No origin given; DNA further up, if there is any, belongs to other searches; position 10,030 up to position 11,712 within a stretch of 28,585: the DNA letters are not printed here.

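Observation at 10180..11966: cNOR-like two-subunit heme enzyme with a rebuilt active site (candidate new or poorly characterised heme-copper oxidase family)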

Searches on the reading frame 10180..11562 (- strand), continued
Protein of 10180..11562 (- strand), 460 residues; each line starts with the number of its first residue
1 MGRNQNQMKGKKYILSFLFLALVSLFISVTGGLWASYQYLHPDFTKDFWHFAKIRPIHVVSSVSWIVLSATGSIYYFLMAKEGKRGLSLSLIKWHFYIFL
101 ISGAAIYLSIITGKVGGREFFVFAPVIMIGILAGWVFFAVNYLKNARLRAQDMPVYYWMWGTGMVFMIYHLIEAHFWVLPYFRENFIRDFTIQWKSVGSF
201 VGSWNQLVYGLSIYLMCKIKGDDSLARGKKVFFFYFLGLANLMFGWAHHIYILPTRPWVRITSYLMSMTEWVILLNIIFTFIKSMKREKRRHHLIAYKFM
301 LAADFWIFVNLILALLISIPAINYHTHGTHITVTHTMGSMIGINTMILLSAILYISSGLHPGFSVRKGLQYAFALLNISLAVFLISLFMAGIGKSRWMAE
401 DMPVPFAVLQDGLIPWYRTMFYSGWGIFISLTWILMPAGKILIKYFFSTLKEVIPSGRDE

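Call 51: fold_search(model_id=the predicted structure, library=pdb)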
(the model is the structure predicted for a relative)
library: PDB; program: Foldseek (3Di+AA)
matches with E <= 10: 552; with E <= 0.001: 97
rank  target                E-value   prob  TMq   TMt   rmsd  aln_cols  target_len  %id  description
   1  4xyd_A                1.1e-13  1.00  0.85  0.88   2.4       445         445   19  Nitric oxide reductase from Roseobacter denitrificans (RdNOR) (released 2016-05-25)
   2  3o0r_B                1.7e-13  1.00  0.83  0.85   3.0       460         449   20  Crystal structure of nitric oxide reductase from Pseudomonas aeruginosa in complex with antibody fragment (released 2010-12-29)
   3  3mk7_D                3.7e-12  1.00  0.80  0.80   4.7       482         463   15  The structure of CBB3 cytochrome oxidase (released 2010-08-04)
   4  8smr_E                3.9e-12  1.00  0.84  0.83   3.6       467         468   16  cytochrome bc1-cbb3 supercomplex from Pseudomonas aeruginosa (released 2023-10-11)
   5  9g6b_A                4.2e-12  1.00  0.80  0.79   3.8       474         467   15  cbb3-2 NOH complex (released 2026-01-28)
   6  3mk7_G                5.2e-12  1.00  0.80  0.79   4.9       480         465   16  The structure of CBB3 cytochrome oxidase (released 2010-08-04)
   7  3mk7_A                6.1e-12  1.00  0.80  0.79   4.9       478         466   15  The structure of CBB3 cytochrome oxidase (released 2010-08-04)
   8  6xkw_n                7.0e-11  1.00  0.81  0.79   4.2       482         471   15  R. capsulatus CIII2CIV bipartite super-complex (SC-2A) with CcoH/cy (released 2020-12-30)
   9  9g83_t                8.3e-11  1.00  0.79  0.78   5.0       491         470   15  Respiratory supercomplex CI1-CIII2-CIV2-(cbb3)1 from alphaproteobacterium (released 2026-02-04)
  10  6t6v                  2.7e-09  1.00  0.72  0.47   5.0       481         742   17  Glu-494-Ala inactive monomer of a quinol dependent Nitric Oxide Reductase (qNOR) from Alcaligenes xylosoxidans (released 2020-04-01)
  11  6qq6_A                3.9e-09  1.00  0.76  0.49   4.7       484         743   14  Cryo-EM structure of dimeric quinol dependent nitric oxide reductase (qNOR) Val495Ala mutant from Alcaligenes xylosoxi (released 2019-09-11)
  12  8bgw_A                5.0e-09  1.00  0.72  0.46   6.0       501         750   14  CryoEM structure of quinol-dependent Nitric Oxide Reductase (qNOR) from Alcaligenes xylosoxidans at 2.2 A resolution (released 2023-08-16)
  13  1ehk_A                1.0e-08  1.00  0.66  0.57   7.2       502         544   14  CRYSTAL STRUCTURE OF THE ABERRANT BA3-CYTOCHROME-C OXIDASE FROM THERMUS THERMOPHILUS (released 2001-02-22)
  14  3ayf                  3.5e-08  1.00  0.81  0.51   3.3       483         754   16  Crystal structure of nitric oxide reductase (released 2012-01-25)
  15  9fq8_4Q               5.7e-08  1.00  0.72  0.72   4.8       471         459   14  Perkinsus marinus Respiratory complex CIV (released 2025-06-25)
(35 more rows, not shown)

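Call 66: search_solved_structures(query=L011:3433-5244:+, max_evalue=1)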
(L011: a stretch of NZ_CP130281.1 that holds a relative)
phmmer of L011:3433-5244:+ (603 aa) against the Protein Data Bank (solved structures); distinct sequences matched with E-value up to 1: 1.
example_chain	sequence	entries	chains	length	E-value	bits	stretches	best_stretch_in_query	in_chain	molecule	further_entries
9n9p_A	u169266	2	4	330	0.21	13.8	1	64-196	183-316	DNA-directed RNA polymerase subunit alpha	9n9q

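Call 67: search_solved_structures(query=L046:5135-6364:+, max_evalue=1)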
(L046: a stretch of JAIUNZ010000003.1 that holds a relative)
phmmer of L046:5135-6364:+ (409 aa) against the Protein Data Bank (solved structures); distinct sequences matched with E-value up to 1: 0.

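Call 72: find_encoding_contigs(protein=P0001, flank=10000, max_places=3)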
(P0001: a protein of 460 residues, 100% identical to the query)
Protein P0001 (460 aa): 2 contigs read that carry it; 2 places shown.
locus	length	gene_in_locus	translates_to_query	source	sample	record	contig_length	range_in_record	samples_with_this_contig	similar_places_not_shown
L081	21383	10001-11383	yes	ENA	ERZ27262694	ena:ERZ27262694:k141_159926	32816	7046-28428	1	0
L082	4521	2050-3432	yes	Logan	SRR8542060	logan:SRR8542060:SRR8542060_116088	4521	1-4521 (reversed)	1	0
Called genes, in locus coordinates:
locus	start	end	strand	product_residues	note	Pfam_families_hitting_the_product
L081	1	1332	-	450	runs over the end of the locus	PF05896:NQRA_N, PF24836:NQRA_2nd, PF11973:NQRA_SLBB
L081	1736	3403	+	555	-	PF07498:Rho_N, PF07497:Rho_RNA_bind, PF00006:ATP-synt_ab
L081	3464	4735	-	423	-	PF00438:S-AdoMet_synt_N, PF02772:S-AdoMet_synt_M, PF02773:S-AdoMet_synt_C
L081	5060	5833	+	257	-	PF00378:ECH_1, PF16113:ECH_2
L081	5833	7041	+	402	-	PF13167:GTP-bdg_N, PF16360:GTP-bdg_M, PF03193:RsgA_GTPase (faint), PF00025:Arf (weak), PF00009:GTP_EFTU (faint), PF01926:MMR_HSR1, PF02421:FeoB_N (weak), PF04670:Gtr1_RagA (faint)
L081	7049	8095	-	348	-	PF02156:Glyco_hydro_26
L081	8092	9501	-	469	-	PF00282:Pyridoxal_deC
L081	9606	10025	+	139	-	PF13442:Cytochrome_CBB3, PF00034:Cytochrom_C (weak)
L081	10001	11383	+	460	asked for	PF00115:COX1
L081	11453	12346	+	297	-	PF03193:RsgA_GTPase (faint), PF10662:PduV-EutP (weak), PF00071:Ras (weak), PF00350:Dynamin_N (faint), PF01926:MMR_HSR1, PF02421:FeoB_N, PF00009:GTP_EFTU, PF07650:KH_2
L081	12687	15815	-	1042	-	PF00580:UvrD-helicase, PF13245:AAA_19 (weak), PF13361:UvrD_C, PF13538:UvrD_C_2 (faint), PF12705:PDDEXK_1 (weak)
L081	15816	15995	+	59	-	-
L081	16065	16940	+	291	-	PF01012:ETF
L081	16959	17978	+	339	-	PF01012:ETF, PF00766:ETF_alpha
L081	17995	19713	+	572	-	PF02771:Acyl-CoA_dh_N, PF02770:Acyl-CoA_dh_M, PF00441:Acyl-CoA_dh_1, PF08028:Acyl-CoA_dh_2, PF22924:ACOX_C_alpha1 (weak), PF00441:Acyl-CoA_dh_1, PF12186:AcylCoA_dehyd_C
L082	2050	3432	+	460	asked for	PF00115:COX1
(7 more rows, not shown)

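Call 73: find_encoding_contigs(protein=P0018, flank=10000, max_places=3)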
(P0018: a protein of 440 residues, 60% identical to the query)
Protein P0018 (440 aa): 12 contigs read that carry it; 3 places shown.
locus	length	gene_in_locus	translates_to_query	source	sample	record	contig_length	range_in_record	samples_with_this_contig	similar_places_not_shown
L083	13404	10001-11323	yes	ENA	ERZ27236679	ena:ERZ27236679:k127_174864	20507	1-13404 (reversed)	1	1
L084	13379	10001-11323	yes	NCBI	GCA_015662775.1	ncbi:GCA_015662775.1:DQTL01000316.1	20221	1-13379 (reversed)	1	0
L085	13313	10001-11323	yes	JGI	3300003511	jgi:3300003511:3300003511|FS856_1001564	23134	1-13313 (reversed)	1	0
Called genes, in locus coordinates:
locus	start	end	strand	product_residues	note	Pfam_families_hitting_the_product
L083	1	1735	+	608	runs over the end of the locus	PF00654:Voltage_CLC, PF00571:CBS (faint)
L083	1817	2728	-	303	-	PF04227:Indigoidine_A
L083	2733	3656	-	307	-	PF00294:PfkB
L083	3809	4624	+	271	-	PF03437:BtpA, PF00290:Trp_syntA (weak)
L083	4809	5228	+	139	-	PF19662:DUF6165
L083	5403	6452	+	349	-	PF01075:Glyco_transf_9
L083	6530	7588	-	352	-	PF21088:MS_channel_1st (weak), PF00924:MS_channel_2nd, PF21082:MS_channel_3rd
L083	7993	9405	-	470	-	PF00282:Pyridoxal_deC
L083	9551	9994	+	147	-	PF00034:Cytochrom_C, PF13442:Cytochrome_CBB3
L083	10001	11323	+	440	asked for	PF00115:COX1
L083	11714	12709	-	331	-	PF02424:ApbE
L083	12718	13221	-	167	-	PF00578:AhpC-TSA, PF00085:Thioredoxin, PF08534:Redoxin, PF13098:Thioredoxin_2, PF13905:Thioredoxin_8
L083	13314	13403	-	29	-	?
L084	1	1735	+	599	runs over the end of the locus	PF00654:Voltage_CLC, PF00571:CBS (faint)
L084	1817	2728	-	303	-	PF04227:Indigoidine_A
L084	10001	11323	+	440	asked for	PF00115:COX1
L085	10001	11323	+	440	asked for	PF00115:COX1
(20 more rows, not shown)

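Call 74: find_encoding_contigs(protein=P0015, flank=10000, max_places=2)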
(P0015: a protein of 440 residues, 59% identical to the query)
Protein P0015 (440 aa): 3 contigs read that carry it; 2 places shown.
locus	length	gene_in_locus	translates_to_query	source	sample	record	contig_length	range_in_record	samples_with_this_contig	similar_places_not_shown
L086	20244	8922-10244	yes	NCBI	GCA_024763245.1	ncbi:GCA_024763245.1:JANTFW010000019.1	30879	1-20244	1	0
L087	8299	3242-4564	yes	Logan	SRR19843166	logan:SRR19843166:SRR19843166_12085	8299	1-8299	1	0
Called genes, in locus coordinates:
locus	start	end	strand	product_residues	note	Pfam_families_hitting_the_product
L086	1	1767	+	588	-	?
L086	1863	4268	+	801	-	PF13802:Gal_mutarotas_2, PF01055:Glyco_hydro_31_2nd, PF21365:Glyco_hydro_31_3rd, PF17137:DUF5110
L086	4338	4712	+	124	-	PF14063:DUF4254 (faint), PF19662:DUF6165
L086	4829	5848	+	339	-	PF01075:Glyco_transf_9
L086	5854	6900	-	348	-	PF02156:Glyco_hydro_26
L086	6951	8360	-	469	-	PF00282:Pyridoxal_deC, PF01212:Beta_elim_lyase (weak)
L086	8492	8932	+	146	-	PF00034:Cytochrom_C (weak), PF13442:Cytochrome_CBB3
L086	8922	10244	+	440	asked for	PF00115:COX1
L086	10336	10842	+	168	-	-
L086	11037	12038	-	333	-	PF02424:ApbE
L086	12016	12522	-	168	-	PF00578:AhpC-TSA, PF08534:Redoxin, PF00085:Thioredoxin, PF13098:Thioredoxin_2, PF13905:Thioredoxin_8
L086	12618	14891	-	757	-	PF00390:malic, PF03949:Malic_M, PF01515:PTA_PTB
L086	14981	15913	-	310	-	PF08331:QueG_DUF1730, PF00037:Fer4 (faint), PF13484:Fer4_16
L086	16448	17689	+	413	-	PF17116:T9SS_plug_1st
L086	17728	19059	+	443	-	PF12412:DUF3667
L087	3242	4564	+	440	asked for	PF00115:COX1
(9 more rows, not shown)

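Call 75: find_encoding_contigs(protein=P0008, flank=10000, max_places=2)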
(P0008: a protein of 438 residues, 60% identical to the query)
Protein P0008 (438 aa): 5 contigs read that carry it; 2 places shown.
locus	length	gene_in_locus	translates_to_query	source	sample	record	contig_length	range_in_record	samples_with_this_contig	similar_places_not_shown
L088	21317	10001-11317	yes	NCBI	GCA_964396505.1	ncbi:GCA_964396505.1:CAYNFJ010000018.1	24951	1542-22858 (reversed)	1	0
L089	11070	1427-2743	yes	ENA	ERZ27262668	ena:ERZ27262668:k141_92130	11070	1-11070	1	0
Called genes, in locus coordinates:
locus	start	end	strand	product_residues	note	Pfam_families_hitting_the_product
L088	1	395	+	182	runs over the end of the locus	PF00213:OSCP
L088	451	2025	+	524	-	PF02874:ATP-synt_ab_N, PF00006:ATP-synt_ab, PF00306:ATP-synt_ab_C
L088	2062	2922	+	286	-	PF00231:ATP-synt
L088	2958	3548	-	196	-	PF12804:NTP_transf_3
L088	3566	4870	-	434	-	PF00009:GTP_EFTU, PF01926:MMR_HSR1, PF02421:FeoB_N, PF00009:GTP_EFTU, PF01926:MMR_HSR1, PF02421:FeoB_N, PF04548:AIG1 (weak), PF14714:KH_dom-like, +4 more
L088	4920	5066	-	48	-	-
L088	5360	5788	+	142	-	PF14063:DUF4254 (faint), PF19662:DUF6165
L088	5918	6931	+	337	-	PF01075:Glyco_transf_9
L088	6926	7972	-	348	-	PF02156:Glyco_hydro_26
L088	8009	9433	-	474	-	PF00282:Pyridoxal_deC, PF01212:Beta_elim_lyase (weak)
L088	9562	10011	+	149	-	PF00034:Cytochrom_C (weak), PF13442:Cytochrome_CBB3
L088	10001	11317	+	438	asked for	PF00115:COX1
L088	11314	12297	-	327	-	PF02424:ApbE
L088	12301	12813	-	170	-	PF00578:AhpC-TSA, PF00085:Thioredoxin, PF08534:Redoxin, PF13098:Thioredoxin_2 (weak), PF13905:Thioredoxin_8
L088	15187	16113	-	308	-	PF08331:QueG_DUF1730, PF13187:Fer4_9 (faint), PF00037:Fer4 (faint), PF13237:Fer4_10 (faint), PF12838:Fer4_7 (faint), PF13484:Fer4_16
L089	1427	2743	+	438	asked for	PF00115:COX1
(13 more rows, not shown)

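Call 76: find_encoding_contigs(protein=P0009, flank=10000, max_places=2)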
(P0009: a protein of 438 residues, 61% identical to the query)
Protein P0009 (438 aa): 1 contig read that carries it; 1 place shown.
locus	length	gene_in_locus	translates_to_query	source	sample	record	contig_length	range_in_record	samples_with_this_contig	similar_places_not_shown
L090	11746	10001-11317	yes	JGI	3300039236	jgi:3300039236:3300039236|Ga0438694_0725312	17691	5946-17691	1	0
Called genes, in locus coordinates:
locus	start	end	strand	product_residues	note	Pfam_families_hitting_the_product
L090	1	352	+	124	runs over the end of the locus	PF19662:DUF6165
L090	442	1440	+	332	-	PF01075:Glyco_transf_9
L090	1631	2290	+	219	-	-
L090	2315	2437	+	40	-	-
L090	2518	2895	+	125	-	-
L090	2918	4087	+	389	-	PF02995:DUF229 (faint), PF00884:Sulfatase (weak)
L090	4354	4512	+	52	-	-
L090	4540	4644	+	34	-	-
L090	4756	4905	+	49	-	-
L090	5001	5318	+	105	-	PF07920:DUF1684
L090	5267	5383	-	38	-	-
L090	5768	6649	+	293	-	PF24709:DUF7670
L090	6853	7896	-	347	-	PF02156:Glyco_hydro_26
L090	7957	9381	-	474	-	PF00282:Pyridoxal_deC, PF01212:Beta_elim_lyase (weak)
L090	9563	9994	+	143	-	PF00034:Cytochrom_C (weak), PF13442:Cytochrome_CBB3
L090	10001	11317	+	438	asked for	PF00115:COX1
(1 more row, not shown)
